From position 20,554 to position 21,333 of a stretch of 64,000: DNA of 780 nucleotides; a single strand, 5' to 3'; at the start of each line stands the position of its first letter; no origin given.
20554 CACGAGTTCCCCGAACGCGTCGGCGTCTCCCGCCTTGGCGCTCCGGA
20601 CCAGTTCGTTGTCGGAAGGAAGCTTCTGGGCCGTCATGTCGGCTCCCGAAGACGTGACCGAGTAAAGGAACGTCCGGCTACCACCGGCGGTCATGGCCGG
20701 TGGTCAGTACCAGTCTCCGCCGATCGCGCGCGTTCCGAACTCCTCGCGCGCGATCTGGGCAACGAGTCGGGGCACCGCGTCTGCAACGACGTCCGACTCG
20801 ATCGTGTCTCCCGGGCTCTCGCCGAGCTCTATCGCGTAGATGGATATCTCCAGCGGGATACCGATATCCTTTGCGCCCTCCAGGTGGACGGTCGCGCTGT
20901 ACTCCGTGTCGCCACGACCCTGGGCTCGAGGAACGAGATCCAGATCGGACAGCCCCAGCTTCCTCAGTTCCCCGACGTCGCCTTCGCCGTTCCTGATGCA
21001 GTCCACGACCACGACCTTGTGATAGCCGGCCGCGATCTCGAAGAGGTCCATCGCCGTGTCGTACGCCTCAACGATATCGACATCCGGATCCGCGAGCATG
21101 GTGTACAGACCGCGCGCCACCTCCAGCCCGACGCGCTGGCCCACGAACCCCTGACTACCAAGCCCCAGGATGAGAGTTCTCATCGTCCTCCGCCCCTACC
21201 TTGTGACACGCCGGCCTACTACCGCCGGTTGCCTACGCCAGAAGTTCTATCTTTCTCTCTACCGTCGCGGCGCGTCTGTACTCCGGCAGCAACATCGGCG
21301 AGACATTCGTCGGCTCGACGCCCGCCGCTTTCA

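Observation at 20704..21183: Hydrogenase-maturation-protease homolog with Glu-to-Gln change and no hydrogenase nearby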

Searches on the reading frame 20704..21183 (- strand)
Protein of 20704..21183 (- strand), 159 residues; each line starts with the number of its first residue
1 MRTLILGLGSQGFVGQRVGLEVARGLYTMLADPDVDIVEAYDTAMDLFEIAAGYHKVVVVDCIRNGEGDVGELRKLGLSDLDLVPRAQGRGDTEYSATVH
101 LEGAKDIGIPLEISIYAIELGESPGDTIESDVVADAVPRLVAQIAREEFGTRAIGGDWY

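Call 4: search_protein_families(library=pfam, proteins=[window:20704-21183:-], max_evalue=0.01)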
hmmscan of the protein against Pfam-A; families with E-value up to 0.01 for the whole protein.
window:20704-21183:- (159 aa): 1 family
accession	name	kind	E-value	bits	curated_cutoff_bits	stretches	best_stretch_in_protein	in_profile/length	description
PF01750.23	HycI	-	6.9e-05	23.1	23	1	21-145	2-128/130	Hydrogenase maturation protease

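Call 5: search_protein_families(library=ncbifam, proteins=[window:20704-21183:-], max_evalue=0.01)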
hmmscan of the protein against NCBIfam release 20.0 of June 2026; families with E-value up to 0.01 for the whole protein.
window:20704-21183:- (159 aa): 4 families
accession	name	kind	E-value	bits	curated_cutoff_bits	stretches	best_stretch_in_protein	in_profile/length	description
TIGR00072.1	hydrog_prot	superfamily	2.6e-13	50.2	47.45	1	4-146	1-143/145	hydrogenase maturation protease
NF045519.1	NiFeSe_H2_mat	exception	3.9e-05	23.5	190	1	2-74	2-73/152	NiFeSe hydrogenase maturation protease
NF007777.0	PRK10466.1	equivalog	0.0012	18.6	190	1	1-73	1-74/164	HyaD/HybD family hydrogenase maturation endopeptidase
TIGR00140.1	hupD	subfamily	0.0024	17.8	151.8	1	4-77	2-75/151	HyaD/HybD family hydrogenase maturation endopeptidase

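Call 9: find_homologous_proteins(query=window:20707-21183:-, max_evalue=0.001)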
Query window:20707-21183:- (159 aa): 134 proteins with E <= 0.001 among 235 candidates; the best 120 are listed.
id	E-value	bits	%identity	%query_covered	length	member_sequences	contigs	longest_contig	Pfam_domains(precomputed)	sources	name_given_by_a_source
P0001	1.1e-90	320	95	100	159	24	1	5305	-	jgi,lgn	jgi:hydrogenase maturation protease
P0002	3.5e-90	318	95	100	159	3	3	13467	-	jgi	-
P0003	2.1e-84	299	91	100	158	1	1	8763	-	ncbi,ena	-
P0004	1.4e-83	297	89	100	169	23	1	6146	PF01750.24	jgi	-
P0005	4.0e-83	295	88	100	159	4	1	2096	-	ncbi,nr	ncbi:MAG: hydrogenase maturation protease [Candidatus Eisenbacteria bacterium]|nr:hydrogenase matura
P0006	2.4e-82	293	86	100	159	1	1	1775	-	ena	-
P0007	6.6e-82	291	87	100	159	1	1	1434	PF01750.24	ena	-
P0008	9.2e-82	291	87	100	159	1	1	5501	PF01750.24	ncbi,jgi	jgi:hydrogenase maturation protease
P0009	1.5e-81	290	87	100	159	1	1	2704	PF01750.24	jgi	jgi:hydrogenase maturation protease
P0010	9.5e-81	288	86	100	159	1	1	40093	PF01750.24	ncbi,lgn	-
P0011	1.7e-80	287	86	100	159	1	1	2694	-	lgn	-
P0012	1.7e-80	287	85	100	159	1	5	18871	-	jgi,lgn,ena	-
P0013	2.0e-80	286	85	100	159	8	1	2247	-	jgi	jgi:hydrogenase maturation protease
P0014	2.2e-80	286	84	100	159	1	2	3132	-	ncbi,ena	-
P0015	4.8e-80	285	84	100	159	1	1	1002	-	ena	-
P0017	6.1e-76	272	80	100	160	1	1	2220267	-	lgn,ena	-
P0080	7.5e-47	177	57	99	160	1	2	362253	PF01750.24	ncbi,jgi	jgi:hydrogenase maturation protease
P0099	1.0e-42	164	55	100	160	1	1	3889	PF01750.24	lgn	-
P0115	1.4e-39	154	53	99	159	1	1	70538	-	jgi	jgi:hydrogenase maturation protease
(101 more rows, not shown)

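Call 10: search_solved_structures(query=window:20707-21183:-, max_evalue=10, show_alignments=5)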
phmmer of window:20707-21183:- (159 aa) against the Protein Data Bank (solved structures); distinct sequences matched with E-value up to 10: 1.
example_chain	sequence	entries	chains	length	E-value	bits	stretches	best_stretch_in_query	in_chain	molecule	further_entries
4wo8_A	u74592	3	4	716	0.12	15.9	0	38-83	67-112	Taurocyamine kinase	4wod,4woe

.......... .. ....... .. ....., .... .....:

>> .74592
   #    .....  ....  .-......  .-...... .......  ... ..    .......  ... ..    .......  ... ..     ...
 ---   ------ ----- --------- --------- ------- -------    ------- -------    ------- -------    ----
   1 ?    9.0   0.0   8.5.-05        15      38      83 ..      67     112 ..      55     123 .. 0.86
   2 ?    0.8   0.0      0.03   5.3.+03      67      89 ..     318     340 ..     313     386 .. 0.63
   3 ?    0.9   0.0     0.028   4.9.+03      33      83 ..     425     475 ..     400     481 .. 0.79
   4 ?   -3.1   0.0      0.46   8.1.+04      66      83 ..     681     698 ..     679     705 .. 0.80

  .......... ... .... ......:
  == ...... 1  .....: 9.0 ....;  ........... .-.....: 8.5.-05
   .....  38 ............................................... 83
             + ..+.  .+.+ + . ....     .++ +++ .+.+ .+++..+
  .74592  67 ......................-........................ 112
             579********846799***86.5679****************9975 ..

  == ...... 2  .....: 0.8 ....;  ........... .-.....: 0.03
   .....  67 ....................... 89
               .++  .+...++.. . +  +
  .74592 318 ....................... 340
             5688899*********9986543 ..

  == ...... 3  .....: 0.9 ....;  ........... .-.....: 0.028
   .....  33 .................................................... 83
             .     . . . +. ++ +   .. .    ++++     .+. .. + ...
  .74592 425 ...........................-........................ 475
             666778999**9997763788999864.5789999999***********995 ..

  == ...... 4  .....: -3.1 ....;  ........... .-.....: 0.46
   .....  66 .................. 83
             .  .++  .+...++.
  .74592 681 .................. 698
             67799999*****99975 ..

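Call 12: search_solved_structures(query=A1, max_evalue=10, show_alignments=5)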
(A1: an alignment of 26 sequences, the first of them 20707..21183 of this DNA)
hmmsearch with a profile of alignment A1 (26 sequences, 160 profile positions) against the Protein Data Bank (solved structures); distinct sequences matched with E-value up to 10: 7.
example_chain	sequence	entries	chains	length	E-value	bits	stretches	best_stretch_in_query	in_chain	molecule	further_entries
5zby_A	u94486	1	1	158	0.0045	20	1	2-73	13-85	Hydrogenase maturation protease HycI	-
2kml_A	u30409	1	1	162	0.032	17.2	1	1-67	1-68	Maturation element for hydrogenase 2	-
1cfz_A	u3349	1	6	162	0.033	17.2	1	1-67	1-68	HYDROGENASE 2 MATURATION PROTEASE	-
5ija_A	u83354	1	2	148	0.2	14.6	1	1-73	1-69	Hydrogenase-specific maturation endopeptidase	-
2b8i_A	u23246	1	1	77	0.9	12.5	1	89-143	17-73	PAS factor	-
3deo_A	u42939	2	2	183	1.2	12.2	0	44-86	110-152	Signal recognition particle 43 kDa protein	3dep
2p91_A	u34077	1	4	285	1.2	12.2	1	45-118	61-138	Enoyl-[acyl-carrier-protein] reductase [NADH]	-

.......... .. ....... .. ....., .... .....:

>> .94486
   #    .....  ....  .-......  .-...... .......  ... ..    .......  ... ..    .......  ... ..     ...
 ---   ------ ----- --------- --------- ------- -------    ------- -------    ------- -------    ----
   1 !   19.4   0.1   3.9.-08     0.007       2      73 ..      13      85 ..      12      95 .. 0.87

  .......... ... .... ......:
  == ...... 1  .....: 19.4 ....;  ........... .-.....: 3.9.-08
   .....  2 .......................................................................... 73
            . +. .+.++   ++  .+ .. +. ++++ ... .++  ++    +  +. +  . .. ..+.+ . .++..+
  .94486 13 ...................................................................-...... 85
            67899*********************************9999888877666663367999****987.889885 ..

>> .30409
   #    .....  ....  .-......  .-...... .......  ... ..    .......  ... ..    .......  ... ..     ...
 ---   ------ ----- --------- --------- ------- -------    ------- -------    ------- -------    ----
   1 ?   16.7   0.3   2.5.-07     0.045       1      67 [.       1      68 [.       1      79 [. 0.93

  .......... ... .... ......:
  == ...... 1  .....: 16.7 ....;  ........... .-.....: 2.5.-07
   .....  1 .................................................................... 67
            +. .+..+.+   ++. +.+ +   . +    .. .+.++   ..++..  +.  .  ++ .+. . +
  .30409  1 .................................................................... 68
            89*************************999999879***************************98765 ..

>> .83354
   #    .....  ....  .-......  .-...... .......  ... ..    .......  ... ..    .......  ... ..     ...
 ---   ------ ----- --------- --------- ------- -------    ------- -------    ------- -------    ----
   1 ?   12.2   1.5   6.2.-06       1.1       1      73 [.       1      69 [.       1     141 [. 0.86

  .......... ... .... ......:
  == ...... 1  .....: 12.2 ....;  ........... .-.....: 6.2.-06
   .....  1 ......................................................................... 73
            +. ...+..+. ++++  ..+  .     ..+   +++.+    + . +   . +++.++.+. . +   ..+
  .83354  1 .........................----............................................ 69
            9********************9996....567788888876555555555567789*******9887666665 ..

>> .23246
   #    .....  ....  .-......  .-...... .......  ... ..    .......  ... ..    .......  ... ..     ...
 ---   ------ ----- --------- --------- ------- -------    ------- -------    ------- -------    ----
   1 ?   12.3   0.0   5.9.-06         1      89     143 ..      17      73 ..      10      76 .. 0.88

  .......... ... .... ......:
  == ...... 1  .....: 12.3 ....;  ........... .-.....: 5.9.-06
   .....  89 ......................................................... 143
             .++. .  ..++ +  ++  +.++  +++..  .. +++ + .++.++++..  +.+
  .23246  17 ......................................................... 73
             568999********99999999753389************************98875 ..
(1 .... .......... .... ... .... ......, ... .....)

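Call 14: find_encoding_contigs(protein=P0017, flank=10000, max_places=2)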
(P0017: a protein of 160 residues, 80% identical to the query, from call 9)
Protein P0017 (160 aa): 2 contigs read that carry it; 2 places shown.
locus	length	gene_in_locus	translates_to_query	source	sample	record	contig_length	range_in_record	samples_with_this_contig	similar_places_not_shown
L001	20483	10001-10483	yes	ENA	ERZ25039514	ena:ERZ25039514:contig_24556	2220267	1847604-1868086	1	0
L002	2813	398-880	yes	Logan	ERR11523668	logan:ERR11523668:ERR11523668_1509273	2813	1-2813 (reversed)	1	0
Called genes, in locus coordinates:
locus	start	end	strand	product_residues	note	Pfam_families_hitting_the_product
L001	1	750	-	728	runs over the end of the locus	PF03190:Thioredox_DsbH, PF13899:Thioredoxin_7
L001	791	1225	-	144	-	-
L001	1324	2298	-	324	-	PF04463:2-thiour_desulf, PF08349:DUF1722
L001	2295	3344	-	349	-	PF05048:NosD (faint), PF13229:Beta_helix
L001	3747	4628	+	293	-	PF02754:CCG (weak)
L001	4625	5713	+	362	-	-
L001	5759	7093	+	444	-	PF00037:Fer4 (faint), PF12837:Fer4_6 (faint), PF14697:Fer4_21 (faint), PF25160:LdpA_Fe-S-bd (faint), PF13484:Fer4_16 (faint), PF12838:Fer4_7, PF13187:Fer4_9 (weak), PF13237:Fer4_10 (weak)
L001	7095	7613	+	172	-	PF02662:FlpD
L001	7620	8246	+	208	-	PF13510:Fer2_4 (faint)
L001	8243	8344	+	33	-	-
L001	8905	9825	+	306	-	PF00890:FAD_binding_2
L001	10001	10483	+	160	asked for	-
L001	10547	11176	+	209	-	PF12645:HTH_16 (weak), PF04542:Sigma70_r2, PF04545:Sigma70_r4 (weak), PF08281:Sigma70_r4_2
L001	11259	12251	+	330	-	PF26549:Tricorn_N (weak)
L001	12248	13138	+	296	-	PF05448:AXE1 (faint), PF02129:Peptidase_S15, PF20434:BD-FAE (weak), PF12697:Abhydrolase_6 (weak), PF00326:Peptidase_S9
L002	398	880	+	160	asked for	-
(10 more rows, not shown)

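Call 15: find_encoding_contigs(protein=P0080, flank=10000, max_places=2)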
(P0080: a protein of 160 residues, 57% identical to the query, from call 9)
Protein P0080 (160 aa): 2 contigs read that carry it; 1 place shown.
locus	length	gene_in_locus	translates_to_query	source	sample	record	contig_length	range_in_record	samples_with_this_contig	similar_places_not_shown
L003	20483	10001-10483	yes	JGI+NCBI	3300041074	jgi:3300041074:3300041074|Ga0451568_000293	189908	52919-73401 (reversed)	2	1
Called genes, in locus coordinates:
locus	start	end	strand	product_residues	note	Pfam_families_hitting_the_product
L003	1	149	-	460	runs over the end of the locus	PF00875:DNA_photolyase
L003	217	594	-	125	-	PF13298:LigD_N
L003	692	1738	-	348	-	PF00274:Glycolytic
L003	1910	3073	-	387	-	PF05048:NosD (weak), PF13229:Beta_helix, PF05048:NosD, PF13229:Beta_helix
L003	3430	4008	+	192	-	PF13237:Fer4_10 (weak), PF13183:Fer4_8, PF13187:Fer4_9, PF13534:Fer4_17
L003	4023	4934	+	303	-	PF02754:CCG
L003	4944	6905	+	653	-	PF00890:FAD_binding_2 (weak), PF01134:GIDA (weak), PF12831:FAD_oxidored, PF13450:NAD_binding_8 (weak), PF00037:Fer4 (weak), PF12838:Fer4_7, PF13237:Fer4_10, PF14697:Fer4_21, +7 more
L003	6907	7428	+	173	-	PF02662:FlpD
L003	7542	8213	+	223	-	PF13183:Fer4_8 (faint), PF13534:Fer4_17 (faint), PF14691:Fer4_20 (weak), PF13237:Fer4_10, PF12838:Fer4_7 (weak), PF13187:Fer4_9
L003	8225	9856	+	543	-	PF00890:FAD_binding_2, PF01266:DAO (weak), PF03486:HI0933_like (faint), PF07992:Pyr_redox_2 (faint), PF12831:FAD_oxidored (faint)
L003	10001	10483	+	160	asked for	PF01750:HycI (faint)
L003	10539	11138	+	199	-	PF07638:Sigma70_ECF, PF12645:HTH_16 (weak), PF04542:Sigma70_r2, PF08281:Sigma70_r4_2, PF04545:Sigma70_r4 (weak)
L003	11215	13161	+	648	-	PF26549:Tricorn_N (weak), PF07859:Abhydrolase_3 (faint), PF05448:AXE1 (weak), PF02129:Peptidase_S15, PF20434:BD-FAE, PF00326:Peptidase_S9, PF01738:DLH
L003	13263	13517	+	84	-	PF13490:zf-HC2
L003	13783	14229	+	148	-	PF00011:HSP20, PF17886:ArsA_HSP20 (weak)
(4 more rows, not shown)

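Call 16: find_encoding_contigs(protein=P0115, flank=10000, max_places=2)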
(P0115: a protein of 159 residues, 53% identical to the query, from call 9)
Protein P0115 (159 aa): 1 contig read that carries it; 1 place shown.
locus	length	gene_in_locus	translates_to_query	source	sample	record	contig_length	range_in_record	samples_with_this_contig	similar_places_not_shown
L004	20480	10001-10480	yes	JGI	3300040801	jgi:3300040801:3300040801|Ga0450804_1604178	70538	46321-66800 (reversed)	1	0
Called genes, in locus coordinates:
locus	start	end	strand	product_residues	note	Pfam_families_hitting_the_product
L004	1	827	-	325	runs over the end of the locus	PF04463:2-thiour_desulf, PF08349:DUF1722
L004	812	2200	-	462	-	PF00875:DNA_photolyase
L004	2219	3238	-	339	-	PF00274:Glycolytic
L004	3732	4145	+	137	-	PF13183:Fer4_8, PF13187:Fer4_9, PF13534:Fer4_17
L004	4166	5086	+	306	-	PF02754:CCG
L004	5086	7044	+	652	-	PF07992:Pyr_redox_2 (weak), PF00890:FAD_binding_2 (weak), PF01134:GIDA (weak), PF01266:DAO (weak), PF12831:FAD_oxidored, PF12838:Fer4_7, PF13237:Fer4_10, PF14697:Fer4_21, +7 more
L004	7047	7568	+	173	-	PF02662:FlpD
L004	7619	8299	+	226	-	PF13510:Fer2_4 (weak), PF13534:Fer4_17 (faint), PF13183:Fer4_8 (faint), PF00037:Fer4 (faint), PF14691:Fer4_20 (weak), PF13237:Fer4_10, PF12838:Fer4_7, PF13187:Fer4_9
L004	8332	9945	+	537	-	PF00890:FAD_binding_2, PF01266:DAO (weak), PF03486:HI0933_like (faint), PF07992:Pyr_redox_2 (faint), PF12831:FAD_oxidored (weak)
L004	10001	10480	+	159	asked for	-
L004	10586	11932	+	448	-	PF00390:malic, PF03949:Malic_M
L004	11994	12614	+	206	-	PF07638:Sigma70_ECF (weak), PF12645:HTH_16 (weak), PF04542:Sigma70_r2, PF08281:Sigma70_r4_2, PF04545:Sigma70_r4 (weak)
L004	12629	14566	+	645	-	PF26549:Tricorn_N (weak), PF01738:DLH, PF02129:Peptidase_S15, PF12146:Hydrolase_4 (faint), PF20434:BD-FAE, PF00326:Peptidase_S9, PF12697:Abhydrolase_6 (weak), PF07859:Abhydrolase_3 (faint)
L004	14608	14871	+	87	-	PF13490:zf-HC2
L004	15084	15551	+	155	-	PF00011:HSP20, PF17886:ArsA_HSP20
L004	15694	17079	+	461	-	PF07992:Pyr_redox_2, PF13450:NAD_binding_8 (faint), PF00070:Pyr_redox, PF02852:Pyr_redox_dim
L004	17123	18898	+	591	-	PF05524:PEP-utilisers_N, PF00391:PEP-utilizers, PF02896:PEP-utilizers_C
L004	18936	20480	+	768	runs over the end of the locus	PF07719:TPR_2 (faint), PF12895:ANAPC3 (faint), PF13424:TPR_12 (faint), PF13525:YfiO (faint), PF00515:TPR_1 (faint), PF13428:TPR_14 (weak), PF13432:TPR_16, PF01464:SLT, +5 more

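Call 24: search_protein_representatives(alignment_id=A1)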
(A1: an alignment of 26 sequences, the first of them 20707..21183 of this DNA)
Query: 26 sequences, 160 profile positions. Proteins with E-value up to 0.001 (for the whole library): 1410; up to 1e-10: 365; up to 1e-30: 2. The best 150 are listed.
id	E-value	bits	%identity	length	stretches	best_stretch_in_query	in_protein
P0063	1.8e-69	248.8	-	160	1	1-160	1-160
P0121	4.1e-32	127.4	-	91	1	70-160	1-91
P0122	4.6e-28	114.3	-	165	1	1-152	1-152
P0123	5.6e-28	114.0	-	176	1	1-153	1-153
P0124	4.8e-27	111.0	-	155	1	1-150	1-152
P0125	1.4e-26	109.4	-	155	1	1-148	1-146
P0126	2.8e-26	108.5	-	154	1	1-151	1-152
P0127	9.4e-25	103.5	-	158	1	2-148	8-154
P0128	1.1e-24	103.3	-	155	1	1-152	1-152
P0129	2.6e-24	102.1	-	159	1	1-153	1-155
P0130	6.1e-24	100.9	-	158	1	2-149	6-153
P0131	2.0e-23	99.2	-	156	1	1-152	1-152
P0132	2.7e-23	98.8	-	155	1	1-148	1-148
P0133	5.1e-23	97.9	-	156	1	4-152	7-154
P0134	1.3e-22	96.5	-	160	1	1-148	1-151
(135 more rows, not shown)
